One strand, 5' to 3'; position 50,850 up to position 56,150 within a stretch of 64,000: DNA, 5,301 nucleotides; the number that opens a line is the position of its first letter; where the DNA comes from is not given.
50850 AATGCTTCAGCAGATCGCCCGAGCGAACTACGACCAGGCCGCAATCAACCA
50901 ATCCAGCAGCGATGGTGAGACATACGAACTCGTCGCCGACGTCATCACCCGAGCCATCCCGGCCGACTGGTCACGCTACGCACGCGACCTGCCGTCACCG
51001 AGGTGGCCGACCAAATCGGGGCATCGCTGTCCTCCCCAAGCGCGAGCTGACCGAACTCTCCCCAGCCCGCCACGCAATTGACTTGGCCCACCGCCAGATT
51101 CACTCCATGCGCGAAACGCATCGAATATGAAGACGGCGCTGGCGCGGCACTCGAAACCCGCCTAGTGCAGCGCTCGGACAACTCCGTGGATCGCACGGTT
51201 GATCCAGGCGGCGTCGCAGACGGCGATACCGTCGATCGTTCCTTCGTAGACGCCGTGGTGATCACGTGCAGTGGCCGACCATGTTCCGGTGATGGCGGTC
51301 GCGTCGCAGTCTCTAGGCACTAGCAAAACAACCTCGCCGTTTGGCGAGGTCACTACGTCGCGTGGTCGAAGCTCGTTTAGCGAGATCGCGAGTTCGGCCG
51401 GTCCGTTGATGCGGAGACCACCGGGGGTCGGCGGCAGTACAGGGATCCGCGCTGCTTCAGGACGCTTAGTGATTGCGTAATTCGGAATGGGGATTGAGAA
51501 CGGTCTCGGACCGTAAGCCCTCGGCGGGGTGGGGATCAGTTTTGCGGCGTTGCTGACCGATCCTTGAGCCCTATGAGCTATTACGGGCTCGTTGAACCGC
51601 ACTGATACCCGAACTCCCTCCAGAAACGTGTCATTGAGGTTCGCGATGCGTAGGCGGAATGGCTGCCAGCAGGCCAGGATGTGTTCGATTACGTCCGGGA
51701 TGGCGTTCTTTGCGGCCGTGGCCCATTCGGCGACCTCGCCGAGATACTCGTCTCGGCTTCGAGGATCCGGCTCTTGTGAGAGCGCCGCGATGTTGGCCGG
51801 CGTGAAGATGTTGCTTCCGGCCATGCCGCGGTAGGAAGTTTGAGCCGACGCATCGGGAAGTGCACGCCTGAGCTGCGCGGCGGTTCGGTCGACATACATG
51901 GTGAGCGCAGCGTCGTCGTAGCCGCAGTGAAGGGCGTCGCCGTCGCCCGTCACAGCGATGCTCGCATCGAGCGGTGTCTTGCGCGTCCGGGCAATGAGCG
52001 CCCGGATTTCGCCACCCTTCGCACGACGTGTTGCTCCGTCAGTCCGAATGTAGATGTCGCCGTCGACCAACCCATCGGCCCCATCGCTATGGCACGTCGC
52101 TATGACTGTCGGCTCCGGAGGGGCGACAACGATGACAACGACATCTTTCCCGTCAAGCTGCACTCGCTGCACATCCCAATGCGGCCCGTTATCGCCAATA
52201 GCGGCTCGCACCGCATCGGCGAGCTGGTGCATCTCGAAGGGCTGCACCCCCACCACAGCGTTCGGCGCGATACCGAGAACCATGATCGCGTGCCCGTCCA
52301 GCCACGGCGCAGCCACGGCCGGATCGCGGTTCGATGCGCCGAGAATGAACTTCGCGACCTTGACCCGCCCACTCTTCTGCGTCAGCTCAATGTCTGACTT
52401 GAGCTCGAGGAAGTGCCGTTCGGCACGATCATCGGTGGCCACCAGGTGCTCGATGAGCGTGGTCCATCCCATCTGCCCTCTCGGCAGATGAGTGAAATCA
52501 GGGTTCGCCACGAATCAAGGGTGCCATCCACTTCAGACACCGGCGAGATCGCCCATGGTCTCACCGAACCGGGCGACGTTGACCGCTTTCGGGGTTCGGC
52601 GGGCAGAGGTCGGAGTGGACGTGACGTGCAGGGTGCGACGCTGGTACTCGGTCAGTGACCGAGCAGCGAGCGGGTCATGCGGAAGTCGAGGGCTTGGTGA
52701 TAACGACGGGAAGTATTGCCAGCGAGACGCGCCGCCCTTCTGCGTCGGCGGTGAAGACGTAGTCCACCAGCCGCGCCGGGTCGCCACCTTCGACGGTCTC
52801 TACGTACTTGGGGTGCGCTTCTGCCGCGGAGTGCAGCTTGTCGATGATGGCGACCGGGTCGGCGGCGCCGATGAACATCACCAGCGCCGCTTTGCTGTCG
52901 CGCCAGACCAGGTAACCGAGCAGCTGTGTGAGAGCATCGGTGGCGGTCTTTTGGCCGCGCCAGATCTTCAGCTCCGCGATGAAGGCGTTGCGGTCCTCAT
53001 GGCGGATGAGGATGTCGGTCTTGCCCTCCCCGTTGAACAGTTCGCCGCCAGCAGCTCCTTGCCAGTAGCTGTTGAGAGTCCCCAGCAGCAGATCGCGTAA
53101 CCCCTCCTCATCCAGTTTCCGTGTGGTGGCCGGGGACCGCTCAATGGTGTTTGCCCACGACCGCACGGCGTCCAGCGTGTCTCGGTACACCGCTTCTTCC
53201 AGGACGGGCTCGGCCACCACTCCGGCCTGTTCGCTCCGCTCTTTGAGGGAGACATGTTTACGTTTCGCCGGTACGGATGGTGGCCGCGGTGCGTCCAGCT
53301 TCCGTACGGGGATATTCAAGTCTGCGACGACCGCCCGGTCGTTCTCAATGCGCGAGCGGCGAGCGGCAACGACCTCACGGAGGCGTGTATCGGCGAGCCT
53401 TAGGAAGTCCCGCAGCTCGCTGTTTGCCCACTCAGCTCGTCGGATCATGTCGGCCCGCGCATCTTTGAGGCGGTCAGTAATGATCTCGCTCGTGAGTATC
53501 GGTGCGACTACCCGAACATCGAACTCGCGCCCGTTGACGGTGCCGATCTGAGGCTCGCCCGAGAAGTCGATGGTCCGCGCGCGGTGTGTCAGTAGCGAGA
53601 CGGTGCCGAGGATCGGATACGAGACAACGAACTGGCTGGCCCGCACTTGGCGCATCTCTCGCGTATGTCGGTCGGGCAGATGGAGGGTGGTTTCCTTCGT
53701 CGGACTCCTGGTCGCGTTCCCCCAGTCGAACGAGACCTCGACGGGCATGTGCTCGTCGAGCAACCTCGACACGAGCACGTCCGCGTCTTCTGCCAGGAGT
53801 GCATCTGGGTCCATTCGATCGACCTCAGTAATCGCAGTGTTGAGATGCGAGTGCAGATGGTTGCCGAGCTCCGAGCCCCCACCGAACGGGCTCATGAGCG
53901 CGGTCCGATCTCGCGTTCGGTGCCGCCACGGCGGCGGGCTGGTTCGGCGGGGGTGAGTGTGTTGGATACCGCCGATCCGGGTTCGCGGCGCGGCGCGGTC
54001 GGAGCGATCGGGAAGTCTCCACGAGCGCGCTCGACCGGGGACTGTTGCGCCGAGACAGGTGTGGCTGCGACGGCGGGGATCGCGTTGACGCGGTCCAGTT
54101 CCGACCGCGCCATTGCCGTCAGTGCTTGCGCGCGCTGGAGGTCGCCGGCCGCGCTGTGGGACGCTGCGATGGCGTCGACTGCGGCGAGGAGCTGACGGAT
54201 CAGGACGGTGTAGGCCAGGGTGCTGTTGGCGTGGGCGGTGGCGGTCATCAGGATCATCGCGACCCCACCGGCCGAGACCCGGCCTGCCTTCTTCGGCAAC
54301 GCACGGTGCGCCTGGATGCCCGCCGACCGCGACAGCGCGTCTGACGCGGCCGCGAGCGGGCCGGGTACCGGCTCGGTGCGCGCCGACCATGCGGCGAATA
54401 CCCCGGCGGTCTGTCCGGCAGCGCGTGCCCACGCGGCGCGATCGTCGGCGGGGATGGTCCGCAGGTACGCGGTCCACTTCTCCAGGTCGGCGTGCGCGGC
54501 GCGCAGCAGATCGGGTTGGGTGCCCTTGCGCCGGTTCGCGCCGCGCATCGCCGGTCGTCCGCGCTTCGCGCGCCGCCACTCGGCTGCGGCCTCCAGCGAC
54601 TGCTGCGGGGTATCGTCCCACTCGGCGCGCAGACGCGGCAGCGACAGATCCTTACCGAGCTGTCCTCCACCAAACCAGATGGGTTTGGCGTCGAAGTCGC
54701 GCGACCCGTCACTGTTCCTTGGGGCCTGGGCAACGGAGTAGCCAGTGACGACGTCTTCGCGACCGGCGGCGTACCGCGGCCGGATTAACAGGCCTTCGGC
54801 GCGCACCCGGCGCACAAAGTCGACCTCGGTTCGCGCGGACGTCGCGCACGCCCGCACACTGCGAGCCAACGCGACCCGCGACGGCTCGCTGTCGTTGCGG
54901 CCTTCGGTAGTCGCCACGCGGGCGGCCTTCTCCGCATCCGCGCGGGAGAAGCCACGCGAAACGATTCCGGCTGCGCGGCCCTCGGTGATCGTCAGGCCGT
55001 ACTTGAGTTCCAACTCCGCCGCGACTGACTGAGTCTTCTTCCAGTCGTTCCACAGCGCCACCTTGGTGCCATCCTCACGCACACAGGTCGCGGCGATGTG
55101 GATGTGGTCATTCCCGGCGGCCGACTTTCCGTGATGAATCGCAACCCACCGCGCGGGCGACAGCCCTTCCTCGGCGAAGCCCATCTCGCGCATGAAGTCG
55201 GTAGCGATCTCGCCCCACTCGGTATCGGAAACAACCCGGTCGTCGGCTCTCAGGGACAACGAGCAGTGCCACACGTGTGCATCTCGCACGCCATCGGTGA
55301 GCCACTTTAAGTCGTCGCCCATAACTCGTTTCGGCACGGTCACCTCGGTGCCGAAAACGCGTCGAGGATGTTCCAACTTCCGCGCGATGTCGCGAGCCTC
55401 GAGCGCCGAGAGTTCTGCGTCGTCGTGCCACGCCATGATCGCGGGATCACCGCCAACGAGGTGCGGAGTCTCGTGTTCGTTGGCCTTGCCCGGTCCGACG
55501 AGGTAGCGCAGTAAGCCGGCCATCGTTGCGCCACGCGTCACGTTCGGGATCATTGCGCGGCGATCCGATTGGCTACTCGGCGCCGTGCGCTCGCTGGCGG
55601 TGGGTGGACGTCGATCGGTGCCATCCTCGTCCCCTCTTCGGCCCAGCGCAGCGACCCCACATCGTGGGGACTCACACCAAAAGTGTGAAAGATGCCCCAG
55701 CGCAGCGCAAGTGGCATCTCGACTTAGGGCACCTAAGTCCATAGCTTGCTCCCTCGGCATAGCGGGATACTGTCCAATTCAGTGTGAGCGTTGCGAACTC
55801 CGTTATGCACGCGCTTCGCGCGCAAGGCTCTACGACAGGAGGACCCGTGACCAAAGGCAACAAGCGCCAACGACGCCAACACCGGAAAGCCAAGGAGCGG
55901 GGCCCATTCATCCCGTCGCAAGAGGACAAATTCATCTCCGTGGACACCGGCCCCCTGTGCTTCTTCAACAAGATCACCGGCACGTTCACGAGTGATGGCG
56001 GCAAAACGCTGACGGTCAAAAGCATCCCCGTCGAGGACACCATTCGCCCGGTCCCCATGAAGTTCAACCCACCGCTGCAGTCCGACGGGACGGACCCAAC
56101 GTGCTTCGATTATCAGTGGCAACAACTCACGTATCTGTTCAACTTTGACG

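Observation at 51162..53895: Relaxase-coupled PD-(D/E)xK-like protein plus AlbA_2/Schlafen-like protein: candidate defence or exclusion cassette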

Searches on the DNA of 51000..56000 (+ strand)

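Call 10: search_dna_similar(query=window:51000-56000:+, collection=plasmids, mode=near, max_rows=20)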
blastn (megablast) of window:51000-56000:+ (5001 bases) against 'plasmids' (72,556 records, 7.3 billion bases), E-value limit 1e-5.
No match.
